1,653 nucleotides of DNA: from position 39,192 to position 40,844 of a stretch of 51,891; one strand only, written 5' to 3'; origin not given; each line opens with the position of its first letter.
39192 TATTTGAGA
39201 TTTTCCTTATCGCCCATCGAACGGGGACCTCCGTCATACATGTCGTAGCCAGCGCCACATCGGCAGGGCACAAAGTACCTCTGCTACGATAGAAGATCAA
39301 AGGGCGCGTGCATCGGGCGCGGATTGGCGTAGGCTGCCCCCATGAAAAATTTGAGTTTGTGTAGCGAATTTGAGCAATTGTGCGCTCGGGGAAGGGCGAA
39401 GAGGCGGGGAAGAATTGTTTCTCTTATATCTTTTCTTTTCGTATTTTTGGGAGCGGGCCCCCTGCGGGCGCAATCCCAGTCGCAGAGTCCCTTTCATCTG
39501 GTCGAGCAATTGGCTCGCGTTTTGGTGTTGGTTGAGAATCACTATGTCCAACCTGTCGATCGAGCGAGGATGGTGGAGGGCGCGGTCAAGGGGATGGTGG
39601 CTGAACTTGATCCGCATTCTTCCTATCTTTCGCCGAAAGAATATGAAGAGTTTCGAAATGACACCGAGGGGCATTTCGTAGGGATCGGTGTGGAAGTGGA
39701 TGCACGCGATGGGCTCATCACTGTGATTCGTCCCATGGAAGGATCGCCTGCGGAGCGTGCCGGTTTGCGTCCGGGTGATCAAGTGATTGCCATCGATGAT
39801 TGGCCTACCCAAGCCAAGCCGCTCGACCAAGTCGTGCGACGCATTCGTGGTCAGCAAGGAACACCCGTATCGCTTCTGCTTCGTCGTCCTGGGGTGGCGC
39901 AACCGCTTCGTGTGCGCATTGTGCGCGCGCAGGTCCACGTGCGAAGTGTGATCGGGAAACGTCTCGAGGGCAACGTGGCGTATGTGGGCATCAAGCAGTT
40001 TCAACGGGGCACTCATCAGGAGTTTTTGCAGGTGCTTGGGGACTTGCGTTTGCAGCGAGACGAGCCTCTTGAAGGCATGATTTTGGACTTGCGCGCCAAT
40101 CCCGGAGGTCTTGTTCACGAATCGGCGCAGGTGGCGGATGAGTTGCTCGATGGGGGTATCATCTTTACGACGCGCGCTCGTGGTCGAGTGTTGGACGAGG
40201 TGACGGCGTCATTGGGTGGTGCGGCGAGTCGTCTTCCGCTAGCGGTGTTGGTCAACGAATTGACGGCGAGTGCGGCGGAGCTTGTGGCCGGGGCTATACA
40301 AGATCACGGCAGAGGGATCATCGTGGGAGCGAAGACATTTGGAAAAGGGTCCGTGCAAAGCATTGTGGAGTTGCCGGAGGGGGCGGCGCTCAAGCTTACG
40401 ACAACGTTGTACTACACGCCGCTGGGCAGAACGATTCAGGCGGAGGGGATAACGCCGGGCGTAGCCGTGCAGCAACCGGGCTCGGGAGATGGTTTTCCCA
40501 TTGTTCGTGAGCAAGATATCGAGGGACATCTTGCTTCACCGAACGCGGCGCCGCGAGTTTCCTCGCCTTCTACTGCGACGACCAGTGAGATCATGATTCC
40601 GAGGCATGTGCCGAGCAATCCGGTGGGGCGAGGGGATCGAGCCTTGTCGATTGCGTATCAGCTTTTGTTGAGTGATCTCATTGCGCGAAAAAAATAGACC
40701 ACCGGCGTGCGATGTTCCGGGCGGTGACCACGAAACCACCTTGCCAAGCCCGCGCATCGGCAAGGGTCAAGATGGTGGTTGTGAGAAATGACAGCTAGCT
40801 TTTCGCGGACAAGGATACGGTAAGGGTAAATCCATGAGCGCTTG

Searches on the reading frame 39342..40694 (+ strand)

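Call 73: search_protein_families(library=pfam, proteins=[window:39342-40694:+], max_evalue=0.00001)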
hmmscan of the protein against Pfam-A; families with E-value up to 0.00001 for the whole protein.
window:39342-40694:+ (451 aa): 5 families
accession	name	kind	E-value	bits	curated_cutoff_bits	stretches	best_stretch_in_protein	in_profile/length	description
PF03572.23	Peptidase_S41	-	2.7e-45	154.4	24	1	211-375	1-164/165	Peptidase family S41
PF17820.7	PDZ_6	-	3.9e-13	49.3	27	1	128-182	2-54/54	PDZ domain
PF00595.29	PDZ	-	7.9e-10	39.4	23.2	1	109-180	8-80/81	PDZ domain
PF22694.1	CtpB_N-like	-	1.4e-09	38.7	27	1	49-97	33-82/85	Activating protease CtpB N-terminal domain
PF13180.12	PDZ_2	-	6.9e-08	33.1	27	1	114-191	2-78/80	PDZ domain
